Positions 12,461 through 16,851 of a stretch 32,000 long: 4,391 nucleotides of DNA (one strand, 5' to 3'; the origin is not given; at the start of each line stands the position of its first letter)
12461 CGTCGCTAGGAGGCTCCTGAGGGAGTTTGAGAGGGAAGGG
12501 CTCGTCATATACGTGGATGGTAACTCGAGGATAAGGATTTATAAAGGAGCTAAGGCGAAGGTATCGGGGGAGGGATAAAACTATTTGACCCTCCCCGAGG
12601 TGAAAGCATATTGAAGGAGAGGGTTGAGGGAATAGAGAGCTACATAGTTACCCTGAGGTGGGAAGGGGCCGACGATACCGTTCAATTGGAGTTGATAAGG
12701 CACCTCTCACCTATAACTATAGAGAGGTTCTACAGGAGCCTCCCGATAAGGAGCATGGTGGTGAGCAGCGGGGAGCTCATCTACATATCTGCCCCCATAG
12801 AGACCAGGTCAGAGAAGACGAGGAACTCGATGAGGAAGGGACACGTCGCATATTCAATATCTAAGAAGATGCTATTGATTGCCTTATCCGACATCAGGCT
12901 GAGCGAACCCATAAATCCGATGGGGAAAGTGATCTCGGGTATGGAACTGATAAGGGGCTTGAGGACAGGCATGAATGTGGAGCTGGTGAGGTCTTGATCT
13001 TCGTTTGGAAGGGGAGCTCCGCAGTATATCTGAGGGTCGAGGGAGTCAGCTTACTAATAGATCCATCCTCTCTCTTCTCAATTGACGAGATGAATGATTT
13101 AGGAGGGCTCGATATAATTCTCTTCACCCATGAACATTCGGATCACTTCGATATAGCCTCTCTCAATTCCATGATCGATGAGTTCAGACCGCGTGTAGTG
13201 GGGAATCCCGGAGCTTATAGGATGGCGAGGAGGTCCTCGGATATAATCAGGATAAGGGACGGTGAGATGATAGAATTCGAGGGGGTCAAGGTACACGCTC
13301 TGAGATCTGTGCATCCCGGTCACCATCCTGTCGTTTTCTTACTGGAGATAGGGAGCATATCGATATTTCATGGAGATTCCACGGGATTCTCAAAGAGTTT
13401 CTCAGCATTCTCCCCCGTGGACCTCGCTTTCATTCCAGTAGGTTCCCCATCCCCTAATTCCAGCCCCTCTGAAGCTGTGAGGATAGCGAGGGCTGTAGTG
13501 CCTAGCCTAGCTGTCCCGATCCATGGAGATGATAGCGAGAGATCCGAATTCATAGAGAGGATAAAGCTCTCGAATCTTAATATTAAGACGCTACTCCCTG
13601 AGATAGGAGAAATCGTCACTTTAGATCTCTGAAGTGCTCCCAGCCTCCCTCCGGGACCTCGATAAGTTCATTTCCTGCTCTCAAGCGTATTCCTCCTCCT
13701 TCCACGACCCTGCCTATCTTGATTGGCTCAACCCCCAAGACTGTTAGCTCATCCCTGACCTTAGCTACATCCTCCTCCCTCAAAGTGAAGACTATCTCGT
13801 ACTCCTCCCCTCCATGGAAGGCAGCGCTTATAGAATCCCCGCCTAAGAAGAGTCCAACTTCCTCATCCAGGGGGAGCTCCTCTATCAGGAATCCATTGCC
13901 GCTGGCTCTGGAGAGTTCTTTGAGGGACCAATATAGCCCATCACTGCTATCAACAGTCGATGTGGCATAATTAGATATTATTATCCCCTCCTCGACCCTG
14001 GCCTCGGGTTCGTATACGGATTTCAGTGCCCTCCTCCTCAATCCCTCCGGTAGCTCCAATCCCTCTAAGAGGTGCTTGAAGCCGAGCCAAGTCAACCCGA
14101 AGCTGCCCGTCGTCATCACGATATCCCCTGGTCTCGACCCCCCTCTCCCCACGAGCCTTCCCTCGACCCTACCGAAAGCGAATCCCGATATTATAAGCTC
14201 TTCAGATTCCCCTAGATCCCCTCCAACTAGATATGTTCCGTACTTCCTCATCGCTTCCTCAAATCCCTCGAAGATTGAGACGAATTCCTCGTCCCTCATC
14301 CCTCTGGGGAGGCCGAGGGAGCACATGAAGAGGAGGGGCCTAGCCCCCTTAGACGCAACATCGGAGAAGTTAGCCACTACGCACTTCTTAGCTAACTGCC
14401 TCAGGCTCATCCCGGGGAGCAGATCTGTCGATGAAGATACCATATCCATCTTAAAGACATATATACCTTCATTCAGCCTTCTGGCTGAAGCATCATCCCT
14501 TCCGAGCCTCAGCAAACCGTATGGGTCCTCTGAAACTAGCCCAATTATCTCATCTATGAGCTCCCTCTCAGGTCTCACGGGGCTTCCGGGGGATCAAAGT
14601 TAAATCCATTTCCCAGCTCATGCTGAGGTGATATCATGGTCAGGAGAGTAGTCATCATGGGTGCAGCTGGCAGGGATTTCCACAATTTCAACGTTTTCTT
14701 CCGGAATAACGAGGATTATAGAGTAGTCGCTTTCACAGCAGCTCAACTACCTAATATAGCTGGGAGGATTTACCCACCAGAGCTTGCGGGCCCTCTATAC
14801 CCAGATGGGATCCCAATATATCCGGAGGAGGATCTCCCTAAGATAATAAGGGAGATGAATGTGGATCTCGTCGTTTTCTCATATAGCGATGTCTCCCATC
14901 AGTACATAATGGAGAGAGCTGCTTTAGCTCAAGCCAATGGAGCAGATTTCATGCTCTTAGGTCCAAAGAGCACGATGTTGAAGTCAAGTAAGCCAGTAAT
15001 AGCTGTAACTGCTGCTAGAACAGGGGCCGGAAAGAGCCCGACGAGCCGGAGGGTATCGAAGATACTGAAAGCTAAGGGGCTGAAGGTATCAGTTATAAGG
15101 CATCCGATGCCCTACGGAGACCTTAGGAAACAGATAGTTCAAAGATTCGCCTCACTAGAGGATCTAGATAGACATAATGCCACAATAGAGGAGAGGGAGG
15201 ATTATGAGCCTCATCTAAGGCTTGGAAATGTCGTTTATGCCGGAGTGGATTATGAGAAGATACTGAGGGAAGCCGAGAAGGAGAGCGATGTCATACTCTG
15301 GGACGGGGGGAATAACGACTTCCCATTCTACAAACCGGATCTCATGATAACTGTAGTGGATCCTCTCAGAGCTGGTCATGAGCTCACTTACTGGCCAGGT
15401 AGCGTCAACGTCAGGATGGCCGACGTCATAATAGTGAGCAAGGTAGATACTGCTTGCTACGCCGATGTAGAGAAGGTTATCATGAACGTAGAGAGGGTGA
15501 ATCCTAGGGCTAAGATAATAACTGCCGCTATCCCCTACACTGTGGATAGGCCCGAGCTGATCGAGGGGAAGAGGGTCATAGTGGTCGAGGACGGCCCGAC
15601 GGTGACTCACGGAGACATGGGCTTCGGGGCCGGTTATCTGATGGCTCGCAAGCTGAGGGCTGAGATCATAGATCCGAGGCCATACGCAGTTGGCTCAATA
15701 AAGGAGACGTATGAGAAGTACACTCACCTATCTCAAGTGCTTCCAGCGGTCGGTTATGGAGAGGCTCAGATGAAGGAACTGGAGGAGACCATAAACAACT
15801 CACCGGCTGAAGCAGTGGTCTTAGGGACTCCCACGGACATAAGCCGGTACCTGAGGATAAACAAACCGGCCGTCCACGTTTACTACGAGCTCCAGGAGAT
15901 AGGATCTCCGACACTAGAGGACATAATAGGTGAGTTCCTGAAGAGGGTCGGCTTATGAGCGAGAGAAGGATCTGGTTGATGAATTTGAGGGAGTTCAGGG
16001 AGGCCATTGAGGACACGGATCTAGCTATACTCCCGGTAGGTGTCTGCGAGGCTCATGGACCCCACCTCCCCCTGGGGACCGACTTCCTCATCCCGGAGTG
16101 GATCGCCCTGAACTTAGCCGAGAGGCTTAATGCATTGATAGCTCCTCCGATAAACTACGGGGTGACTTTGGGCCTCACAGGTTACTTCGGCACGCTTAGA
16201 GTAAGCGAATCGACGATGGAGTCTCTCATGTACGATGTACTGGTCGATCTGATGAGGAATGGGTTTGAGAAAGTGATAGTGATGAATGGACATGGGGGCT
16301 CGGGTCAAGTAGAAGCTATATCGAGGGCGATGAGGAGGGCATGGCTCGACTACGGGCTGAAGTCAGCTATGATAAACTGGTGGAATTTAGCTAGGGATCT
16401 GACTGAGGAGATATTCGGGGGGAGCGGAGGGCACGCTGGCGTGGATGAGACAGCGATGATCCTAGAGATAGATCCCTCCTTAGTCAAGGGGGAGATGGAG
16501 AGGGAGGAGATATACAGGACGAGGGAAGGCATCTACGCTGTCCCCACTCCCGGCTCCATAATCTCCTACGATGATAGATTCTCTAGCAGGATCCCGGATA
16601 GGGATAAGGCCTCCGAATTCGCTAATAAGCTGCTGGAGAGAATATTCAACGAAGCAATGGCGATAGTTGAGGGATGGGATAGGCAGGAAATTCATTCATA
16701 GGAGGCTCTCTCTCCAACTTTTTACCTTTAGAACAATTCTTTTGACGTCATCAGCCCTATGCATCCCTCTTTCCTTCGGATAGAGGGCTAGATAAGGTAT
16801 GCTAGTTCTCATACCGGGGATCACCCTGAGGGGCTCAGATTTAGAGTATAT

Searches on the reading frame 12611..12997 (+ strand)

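Call 74: search_protein_families(library=pfam, proteins=[window:12611-12997:+], max_evalue=0.00001)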
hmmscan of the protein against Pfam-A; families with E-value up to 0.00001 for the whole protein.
window:12611-12997:+ (128 aa): 1 family
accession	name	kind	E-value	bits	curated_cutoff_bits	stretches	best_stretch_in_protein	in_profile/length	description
PF04126.18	Cyclophil_like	-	1.4e-10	41.5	27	1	23-124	11-118/120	Cyclophilin-like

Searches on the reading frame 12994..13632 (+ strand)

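Call 74: search_protein_families(library=pfam, proteins=[window:12994-13632:+], max_evalue=0.00001)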
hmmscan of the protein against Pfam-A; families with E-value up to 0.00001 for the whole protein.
window:12994-13632:+ (212 aa): 2 families
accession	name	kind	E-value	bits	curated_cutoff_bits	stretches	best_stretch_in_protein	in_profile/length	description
PF13483.12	Lactamase_B_3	-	1.9e-17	64.2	24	1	5-177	4-160/160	Beta-lactamase superfamily domain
PF12706.13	Lactamase_B_2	-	1.1e-10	41.9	27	1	34-177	26-199/200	Beta-lactamase superfamily domain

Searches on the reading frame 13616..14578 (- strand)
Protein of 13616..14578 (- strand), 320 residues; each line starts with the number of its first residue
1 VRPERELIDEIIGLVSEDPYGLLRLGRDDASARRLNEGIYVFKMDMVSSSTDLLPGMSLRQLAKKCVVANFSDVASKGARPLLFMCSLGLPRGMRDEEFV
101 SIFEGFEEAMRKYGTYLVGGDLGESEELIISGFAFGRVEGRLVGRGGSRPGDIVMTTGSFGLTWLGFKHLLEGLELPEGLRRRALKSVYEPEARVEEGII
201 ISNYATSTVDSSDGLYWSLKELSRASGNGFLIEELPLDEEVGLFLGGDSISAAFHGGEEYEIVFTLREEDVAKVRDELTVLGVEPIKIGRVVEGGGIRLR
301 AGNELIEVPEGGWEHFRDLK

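Call 74: search_protein_families(library=pfam, proteins=[window:13616-14578:-], max_evalue=0.00001)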
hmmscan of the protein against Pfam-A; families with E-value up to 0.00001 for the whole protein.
window:13616-14578:- (320 aa): 2 families
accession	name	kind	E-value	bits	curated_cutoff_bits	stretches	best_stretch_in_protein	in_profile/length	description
PF00586.29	AIRS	-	2e-20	73.8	24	1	28-138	2-112/112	AIR synthase related protein, N-terminal domain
PF02769.27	AIRS_C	-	1.4e-06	29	23.1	1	149-300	1-154/156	AIR synthase related protein, C-terminal domain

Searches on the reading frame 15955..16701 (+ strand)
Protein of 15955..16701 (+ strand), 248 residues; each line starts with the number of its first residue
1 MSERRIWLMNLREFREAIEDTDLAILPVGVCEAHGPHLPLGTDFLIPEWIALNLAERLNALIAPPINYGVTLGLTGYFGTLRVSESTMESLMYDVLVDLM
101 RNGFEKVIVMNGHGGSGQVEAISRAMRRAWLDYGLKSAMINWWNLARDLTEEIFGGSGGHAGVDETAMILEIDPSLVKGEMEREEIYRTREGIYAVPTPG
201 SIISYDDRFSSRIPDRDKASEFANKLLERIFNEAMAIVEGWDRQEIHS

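Call 74: search_protein_families(library=pfam, proteins=[window:15955-16701:+], max_evalue=0.00001)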
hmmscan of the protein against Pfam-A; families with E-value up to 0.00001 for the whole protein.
window:15955-16701:+ (248 aa): 1 family
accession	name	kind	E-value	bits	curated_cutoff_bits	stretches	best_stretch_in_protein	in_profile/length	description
PF02633.19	Creatininase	-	3.7e-47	161.2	31.3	1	9-185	3-186/238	Creatinine amidohydrolase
